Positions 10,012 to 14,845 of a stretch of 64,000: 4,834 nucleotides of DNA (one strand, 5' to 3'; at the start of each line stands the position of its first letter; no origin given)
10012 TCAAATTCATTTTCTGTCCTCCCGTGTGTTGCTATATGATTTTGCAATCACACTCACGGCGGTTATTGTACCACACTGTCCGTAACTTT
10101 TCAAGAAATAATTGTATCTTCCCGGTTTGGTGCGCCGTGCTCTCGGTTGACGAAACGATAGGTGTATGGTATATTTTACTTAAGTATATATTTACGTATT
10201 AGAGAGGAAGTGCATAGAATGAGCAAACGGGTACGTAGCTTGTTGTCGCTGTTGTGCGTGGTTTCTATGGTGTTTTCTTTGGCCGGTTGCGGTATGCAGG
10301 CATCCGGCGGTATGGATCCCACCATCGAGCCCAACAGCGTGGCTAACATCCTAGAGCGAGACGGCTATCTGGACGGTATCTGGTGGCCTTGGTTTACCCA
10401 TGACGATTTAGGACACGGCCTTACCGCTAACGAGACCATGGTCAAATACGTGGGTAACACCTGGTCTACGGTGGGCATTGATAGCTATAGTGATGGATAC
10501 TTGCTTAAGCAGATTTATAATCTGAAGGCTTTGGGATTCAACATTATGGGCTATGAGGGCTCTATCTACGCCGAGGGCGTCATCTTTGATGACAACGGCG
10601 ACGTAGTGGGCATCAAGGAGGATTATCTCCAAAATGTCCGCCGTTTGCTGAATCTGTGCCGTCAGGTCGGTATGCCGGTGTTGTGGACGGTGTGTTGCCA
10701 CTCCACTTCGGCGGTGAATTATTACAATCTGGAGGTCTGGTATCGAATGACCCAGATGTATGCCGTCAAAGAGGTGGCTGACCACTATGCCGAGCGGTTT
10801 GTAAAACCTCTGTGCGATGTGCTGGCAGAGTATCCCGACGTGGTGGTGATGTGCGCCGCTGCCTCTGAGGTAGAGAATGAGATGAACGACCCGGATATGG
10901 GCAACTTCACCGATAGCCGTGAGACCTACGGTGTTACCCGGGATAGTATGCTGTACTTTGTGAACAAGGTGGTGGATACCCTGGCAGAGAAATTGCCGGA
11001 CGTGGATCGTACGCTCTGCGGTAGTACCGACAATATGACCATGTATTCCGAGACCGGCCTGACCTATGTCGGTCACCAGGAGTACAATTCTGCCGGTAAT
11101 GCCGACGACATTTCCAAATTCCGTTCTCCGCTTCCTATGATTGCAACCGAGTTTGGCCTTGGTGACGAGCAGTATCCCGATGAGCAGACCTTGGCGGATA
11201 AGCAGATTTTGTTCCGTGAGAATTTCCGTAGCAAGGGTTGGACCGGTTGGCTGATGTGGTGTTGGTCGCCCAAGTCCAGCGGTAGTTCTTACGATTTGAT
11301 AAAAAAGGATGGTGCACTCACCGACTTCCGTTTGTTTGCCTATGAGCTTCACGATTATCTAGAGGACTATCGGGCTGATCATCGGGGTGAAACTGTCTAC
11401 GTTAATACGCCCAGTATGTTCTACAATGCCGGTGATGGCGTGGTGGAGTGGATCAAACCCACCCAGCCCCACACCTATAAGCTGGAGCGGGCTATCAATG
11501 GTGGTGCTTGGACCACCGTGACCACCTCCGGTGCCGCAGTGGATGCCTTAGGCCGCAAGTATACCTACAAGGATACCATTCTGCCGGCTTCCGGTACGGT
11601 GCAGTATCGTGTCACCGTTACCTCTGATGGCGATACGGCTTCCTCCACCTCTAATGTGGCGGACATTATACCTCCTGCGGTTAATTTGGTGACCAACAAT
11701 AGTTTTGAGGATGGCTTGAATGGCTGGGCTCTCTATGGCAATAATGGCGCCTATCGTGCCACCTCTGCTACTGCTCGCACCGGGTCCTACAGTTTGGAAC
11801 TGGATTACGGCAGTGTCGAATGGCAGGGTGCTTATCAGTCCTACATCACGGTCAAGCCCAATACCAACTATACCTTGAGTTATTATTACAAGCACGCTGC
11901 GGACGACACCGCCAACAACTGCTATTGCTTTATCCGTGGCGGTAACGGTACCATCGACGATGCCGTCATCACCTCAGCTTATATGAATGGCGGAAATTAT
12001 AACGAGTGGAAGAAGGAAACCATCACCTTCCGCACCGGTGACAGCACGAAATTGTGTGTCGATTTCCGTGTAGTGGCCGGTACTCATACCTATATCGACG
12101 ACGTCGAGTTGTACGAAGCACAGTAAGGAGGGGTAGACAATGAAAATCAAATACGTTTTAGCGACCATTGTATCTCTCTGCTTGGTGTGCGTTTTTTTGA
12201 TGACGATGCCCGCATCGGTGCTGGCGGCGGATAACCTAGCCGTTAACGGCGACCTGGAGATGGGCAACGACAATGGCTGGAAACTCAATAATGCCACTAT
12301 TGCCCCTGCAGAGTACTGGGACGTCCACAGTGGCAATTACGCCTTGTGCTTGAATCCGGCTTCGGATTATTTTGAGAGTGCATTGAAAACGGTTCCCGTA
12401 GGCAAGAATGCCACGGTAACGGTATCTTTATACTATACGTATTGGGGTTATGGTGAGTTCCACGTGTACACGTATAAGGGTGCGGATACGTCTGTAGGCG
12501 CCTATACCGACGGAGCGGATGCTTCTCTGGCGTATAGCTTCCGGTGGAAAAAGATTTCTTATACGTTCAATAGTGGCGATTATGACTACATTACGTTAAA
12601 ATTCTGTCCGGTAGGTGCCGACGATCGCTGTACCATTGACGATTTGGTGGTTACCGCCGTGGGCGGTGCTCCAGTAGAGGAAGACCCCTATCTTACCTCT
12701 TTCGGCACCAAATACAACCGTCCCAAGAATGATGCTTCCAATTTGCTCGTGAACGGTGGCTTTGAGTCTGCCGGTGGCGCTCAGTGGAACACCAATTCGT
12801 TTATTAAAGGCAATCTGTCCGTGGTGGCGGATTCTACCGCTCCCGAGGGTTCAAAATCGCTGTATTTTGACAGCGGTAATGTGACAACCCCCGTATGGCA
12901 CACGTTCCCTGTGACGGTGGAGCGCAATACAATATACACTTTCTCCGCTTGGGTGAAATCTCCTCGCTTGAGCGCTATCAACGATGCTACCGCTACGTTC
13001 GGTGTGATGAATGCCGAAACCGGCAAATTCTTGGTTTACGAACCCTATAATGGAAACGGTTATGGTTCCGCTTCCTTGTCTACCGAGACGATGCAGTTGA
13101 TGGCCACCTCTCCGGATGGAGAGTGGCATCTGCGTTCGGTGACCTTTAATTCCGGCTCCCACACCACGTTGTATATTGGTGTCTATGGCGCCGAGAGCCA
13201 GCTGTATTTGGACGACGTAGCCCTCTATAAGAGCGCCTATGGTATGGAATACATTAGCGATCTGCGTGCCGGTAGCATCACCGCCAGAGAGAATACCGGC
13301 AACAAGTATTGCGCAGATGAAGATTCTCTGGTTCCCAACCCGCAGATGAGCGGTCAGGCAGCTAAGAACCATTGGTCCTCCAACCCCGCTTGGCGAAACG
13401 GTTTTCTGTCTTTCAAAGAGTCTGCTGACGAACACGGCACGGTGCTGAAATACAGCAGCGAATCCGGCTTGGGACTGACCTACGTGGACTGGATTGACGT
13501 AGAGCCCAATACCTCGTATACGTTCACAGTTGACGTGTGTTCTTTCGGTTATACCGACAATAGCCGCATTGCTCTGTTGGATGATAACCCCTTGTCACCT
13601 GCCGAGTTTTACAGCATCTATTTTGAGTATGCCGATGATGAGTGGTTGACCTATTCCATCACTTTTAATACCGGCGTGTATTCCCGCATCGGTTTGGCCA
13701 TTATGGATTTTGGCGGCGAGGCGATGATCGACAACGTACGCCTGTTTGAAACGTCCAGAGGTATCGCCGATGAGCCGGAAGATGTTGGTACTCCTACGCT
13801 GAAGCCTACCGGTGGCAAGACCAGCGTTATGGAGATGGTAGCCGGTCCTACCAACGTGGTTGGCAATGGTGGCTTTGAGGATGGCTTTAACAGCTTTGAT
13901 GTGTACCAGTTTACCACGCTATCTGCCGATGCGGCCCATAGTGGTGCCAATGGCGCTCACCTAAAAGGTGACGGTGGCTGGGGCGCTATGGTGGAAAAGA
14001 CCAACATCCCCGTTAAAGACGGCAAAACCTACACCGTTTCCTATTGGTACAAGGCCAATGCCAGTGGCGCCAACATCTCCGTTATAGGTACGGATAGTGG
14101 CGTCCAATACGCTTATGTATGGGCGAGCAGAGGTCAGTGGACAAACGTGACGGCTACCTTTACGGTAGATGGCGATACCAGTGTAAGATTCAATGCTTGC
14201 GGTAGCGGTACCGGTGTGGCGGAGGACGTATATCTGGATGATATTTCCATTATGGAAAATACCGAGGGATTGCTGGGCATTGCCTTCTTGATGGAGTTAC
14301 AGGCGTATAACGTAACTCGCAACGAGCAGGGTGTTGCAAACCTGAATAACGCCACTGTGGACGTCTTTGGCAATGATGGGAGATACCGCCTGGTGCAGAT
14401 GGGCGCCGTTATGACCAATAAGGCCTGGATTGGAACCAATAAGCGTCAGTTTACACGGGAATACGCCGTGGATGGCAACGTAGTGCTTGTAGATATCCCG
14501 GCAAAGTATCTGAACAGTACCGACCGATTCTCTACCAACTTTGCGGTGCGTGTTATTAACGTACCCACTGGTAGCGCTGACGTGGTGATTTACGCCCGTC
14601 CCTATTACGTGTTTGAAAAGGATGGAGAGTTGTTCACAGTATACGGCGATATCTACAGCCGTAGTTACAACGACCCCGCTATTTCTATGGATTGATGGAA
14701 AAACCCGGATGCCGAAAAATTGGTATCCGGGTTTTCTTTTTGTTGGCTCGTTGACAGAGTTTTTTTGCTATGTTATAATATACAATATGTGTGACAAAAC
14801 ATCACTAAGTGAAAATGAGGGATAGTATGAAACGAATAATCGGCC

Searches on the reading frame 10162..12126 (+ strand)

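Call 26: search_protein_families(library=pfam, proteins=[window:10162-12126:+], max_evalue=0.001)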
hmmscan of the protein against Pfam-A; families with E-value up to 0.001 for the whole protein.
window:10162-12126:+ (654 aa): 1 family
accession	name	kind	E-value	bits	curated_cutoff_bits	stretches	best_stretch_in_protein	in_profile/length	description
PF02018.23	CBM_4_9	-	6.3e-13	49.7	25.9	1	508-637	2-129/136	Carbohydrate binding domain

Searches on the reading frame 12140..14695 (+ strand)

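Call 26: search_protein_families(library=pfam, proteins=[window:12140-14695:+], max_evalue=0.001)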
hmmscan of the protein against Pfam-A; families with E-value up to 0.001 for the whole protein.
window:12140-14695:+ (851 aa): 3 families
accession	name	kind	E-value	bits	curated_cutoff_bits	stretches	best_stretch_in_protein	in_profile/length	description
PF02018.23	CBM_4_9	-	3.8e-23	82.8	25.9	2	572-685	2-128/136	Carbohydrate binding domain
PF00629.30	MAM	-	6.4e-05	23.3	26.4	0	630-707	72-155/158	MAM domain, meprin/A5/mu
PF22825.2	HpiC1-like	-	0.0001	22.9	27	0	425-535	50-173/174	HpiC1 cyclase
